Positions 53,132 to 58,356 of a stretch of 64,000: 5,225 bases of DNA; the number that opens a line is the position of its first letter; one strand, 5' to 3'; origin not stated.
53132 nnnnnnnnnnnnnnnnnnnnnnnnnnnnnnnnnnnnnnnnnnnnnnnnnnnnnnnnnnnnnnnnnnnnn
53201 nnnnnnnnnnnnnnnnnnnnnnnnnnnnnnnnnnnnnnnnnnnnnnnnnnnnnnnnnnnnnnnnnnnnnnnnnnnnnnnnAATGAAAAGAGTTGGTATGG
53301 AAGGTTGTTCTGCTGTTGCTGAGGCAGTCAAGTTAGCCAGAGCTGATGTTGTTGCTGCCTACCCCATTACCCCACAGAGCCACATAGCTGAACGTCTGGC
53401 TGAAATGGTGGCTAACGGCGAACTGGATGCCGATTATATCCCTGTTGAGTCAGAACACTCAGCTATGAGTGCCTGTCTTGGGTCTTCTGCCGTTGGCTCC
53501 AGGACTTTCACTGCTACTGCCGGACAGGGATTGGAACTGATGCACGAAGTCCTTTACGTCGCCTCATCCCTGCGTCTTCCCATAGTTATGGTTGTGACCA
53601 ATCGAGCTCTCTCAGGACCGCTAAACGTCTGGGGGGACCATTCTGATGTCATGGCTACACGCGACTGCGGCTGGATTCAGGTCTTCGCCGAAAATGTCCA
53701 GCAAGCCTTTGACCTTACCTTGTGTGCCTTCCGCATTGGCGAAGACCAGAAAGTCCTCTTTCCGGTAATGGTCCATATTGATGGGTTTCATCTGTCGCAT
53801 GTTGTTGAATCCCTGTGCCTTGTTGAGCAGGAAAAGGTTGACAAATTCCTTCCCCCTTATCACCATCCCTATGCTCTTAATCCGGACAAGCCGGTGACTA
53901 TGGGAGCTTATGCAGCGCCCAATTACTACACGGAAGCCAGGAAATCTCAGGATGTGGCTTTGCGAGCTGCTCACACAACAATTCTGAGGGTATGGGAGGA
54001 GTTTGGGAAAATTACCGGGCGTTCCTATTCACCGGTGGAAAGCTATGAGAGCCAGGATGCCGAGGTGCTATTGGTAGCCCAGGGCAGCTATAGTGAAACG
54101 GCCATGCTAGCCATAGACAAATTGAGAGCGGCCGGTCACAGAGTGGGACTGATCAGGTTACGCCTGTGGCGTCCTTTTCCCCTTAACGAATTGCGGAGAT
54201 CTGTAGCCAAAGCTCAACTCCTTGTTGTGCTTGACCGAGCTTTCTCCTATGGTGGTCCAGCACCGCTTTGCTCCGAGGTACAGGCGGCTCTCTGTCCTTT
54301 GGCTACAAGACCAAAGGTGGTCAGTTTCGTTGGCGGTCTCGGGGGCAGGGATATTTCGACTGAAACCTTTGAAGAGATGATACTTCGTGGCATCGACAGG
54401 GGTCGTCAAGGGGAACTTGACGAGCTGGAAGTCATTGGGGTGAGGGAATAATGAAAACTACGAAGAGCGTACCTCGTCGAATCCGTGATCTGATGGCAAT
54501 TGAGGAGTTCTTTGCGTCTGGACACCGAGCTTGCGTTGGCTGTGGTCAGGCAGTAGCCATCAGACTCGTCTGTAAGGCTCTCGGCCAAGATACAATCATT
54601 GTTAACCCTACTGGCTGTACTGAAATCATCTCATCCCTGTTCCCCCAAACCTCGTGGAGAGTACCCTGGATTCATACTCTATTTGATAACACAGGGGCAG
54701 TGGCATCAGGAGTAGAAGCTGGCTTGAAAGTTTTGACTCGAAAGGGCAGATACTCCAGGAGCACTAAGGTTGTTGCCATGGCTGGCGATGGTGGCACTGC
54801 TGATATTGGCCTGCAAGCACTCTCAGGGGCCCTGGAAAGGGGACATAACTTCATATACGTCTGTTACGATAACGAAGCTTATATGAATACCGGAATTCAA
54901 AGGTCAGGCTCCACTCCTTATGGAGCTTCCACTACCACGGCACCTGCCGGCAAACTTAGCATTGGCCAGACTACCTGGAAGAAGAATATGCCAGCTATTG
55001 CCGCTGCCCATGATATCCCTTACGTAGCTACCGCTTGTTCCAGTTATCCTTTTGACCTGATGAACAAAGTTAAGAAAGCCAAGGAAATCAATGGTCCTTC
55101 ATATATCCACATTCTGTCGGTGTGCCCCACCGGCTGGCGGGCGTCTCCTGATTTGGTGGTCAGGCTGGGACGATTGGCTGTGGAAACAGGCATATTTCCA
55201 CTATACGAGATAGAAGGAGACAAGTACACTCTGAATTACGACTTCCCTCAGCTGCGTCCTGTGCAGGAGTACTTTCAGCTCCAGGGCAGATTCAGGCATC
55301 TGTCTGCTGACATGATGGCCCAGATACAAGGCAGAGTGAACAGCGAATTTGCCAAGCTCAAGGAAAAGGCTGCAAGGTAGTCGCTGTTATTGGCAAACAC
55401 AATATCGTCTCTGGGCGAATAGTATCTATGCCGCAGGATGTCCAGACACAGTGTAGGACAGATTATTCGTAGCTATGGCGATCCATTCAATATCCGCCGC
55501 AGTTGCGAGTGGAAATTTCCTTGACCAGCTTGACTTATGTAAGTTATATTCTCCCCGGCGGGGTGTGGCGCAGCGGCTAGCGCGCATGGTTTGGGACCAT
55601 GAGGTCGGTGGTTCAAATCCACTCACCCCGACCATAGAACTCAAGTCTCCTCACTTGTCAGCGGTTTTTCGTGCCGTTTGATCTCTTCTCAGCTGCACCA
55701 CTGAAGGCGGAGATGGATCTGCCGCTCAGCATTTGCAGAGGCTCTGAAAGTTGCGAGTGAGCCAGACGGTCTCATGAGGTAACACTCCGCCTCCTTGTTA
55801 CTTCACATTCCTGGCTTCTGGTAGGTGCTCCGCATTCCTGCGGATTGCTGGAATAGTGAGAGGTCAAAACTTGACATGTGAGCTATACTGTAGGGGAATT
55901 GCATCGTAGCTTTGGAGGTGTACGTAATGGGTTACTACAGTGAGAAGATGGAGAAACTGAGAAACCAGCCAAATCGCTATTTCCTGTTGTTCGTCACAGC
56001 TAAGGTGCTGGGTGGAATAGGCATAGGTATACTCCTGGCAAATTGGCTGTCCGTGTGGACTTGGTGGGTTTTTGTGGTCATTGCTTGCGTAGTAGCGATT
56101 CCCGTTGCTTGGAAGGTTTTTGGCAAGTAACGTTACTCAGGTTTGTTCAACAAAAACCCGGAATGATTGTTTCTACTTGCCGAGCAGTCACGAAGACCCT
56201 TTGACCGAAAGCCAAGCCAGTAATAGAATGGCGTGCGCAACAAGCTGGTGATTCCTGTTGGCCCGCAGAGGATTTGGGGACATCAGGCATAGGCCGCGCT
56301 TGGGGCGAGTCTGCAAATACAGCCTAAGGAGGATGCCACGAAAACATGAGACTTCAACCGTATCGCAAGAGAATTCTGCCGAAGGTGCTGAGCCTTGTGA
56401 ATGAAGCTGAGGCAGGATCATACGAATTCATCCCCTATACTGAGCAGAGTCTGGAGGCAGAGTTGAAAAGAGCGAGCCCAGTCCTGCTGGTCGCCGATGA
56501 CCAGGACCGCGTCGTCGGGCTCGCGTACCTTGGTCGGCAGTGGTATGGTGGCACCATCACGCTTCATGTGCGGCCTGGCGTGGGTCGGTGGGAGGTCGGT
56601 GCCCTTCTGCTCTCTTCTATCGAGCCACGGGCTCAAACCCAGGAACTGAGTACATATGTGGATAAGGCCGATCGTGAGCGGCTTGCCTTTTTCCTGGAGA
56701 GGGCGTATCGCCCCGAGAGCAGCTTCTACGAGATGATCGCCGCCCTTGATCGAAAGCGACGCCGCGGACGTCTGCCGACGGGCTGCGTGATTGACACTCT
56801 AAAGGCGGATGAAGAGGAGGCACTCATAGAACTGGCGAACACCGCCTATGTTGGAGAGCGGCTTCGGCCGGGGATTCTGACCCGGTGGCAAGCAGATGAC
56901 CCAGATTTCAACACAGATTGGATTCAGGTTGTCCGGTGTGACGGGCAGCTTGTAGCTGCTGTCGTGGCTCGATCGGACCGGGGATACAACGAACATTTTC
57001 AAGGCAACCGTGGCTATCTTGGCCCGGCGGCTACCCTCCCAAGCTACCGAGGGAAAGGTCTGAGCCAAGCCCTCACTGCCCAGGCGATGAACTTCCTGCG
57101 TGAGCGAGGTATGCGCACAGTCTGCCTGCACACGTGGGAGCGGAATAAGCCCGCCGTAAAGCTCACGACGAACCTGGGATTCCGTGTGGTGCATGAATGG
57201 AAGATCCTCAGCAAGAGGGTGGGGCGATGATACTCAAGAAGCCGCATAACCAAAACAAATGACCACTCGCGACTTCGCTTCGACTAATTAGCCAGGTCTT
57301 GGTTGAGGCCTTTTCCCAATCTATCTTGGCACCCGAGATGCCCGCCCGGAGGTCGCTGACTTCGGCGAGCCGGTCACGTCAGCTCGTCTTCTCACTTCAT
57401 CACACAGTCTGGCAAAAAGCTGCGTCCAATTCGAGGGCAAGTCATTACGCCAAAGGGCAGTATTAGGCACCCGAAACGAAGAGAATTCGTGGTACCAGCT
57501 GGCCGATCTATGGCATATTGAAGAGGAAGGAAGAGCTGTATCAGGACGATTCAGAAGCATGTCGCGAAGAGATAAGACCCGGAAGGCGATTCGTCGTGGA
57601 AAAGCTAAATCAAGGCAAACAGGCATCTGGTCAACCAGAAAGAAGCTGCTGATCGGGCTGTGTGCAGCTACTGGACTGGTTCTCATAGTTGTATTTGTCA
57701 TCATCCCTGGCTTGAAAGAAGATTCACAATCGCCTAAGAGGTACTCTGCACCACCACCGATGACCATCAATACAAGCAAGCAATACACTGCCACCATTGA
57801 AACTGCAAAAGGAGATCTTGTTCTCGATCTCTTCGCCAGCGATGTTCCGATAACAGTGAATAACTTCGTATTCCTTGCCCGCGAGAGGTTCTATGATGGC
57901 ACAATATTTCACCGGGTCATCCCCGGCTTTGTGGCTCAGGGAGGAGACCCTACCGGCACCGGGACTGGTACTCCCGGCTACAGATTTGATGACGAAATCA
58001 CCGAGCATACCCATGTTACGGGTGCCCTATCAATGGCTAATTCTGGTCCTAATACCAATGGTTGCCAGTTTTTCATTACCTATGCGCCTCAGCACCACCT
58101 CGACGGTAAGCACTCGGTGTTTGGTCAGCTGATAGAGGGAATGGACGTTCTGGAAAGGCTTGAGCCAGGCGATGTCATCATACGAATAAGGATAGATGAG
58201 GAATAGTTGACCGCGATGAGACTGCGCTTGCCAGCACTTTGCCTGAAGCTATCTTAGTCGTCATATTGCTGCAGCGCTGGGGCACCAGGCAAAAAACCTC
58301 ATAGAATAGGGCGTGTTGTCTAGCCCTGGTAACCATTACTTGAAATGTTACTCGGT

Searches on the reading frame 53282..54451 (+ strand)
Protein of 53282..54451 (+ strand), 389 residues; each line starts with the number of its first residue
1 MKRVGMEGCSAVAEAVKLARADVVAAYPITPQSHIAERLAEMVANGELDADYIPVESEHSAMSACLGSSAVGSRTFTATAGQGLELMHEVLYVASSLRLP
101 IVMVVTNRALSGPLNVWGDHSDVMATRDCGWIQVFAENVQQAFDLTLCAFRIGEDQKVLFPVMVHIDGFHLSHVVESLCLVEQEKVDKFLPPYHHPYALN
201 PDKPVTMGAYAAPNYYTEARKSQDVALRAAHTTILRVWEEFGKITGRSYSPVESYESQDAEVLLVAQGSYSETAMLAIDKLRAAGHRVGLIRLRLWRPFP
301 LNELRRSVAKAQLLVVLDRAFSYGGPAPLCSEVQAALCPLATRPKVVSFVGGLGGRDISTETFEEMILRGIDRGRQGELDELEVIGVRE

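Call 23: search_protein_families(library=pfam, max_evalue=1e-8, proteins=[window:53282-54451:+])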
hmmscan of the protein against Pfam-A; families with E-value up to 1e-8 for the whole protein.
window:53282-54451:+ (389 aa): 2 families
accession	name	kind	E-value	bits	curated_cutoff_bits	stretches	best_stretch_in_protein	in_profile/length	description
PF01855.24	POR_N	-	4.3e-73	246.3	27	1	15-232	2-224/231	Pyruvate flavodoxin/ferredoxin oxidoreductase, thiamine diP-bdg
PF17147.9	PFOR_II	-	3.8e-25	88.6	27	1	260-361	1-100/102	Pyruvate:ferredoxin oxidoreductase core domain II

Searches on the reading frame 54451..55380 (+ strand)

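Call 23: search_protein_families(library=pfam, max_evalue=1e-8, proteins=[window:54451-55380:+])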
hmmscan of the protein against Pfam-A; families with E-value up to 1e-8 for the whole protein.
window:54451-55380:+ (309 aa): 1 family
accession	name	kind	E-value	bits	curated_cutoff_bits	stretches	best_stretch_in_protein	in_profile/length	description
PF02775.26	TPP_enzyme_C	-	4.1e-22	79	21.9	1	54-221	2-151/151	Thiamine pyrophosphate enzyme, C-terminal TPP binding domain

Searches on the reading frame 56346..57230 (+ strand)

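Call 26: search_protein_families(library=pfam, max_evalue=1e-8, proteins=[window:56346-57230:+])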
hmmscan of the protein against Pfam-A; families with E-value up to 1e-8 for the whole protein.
window:56346-57230:+ (294 aa): 3 families
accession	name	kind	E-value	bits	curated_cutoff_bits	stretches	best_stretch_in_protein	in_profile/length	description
PF00583.31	Acetyltransf_1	-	1.2e-16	61.4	20.7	1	161-279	5-116/116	Acetyltransferase (GNAT) family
PF13508.13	Acetyltransf_7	-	1.4e-09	38.7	27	0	195-280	7-83/84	Acetyltransferase (GNAT) domain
PF13527.13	Acetyltransf_9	-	1.7e-09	38.2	25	1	149-263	2-113/127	Acetyltransferase (GNAT) domain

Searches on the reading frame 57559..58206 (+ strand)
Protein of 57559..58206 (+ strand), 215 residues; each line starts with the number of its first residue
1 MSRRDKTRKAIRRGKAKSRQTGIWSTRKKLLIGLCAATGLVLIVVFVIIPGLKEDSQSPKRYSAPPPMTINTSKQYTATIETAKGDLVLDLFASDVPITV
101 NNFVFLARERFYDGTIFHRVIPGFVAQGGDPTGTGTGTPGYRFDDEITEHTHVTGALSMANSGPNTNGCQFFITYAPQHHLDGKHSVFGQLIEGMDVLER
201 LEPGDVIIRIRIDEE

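Call 26: search_protein_families(library=pfam, max_evalue=1e-8, proteins=[window:57559-58206:+])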
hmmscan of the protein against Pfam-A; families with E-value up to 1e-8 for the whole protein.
window:57559-58206:+ (215 aa): 1 family
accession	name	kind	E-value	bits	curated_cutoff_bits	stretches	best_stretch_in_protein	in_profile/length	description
PF00160.26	Pro_isomerase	-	1.2e-47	162.6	21.7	1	78-204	2-140/159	Cyclophilin type peptidyl-prolyl cis-trans isomerase/CLD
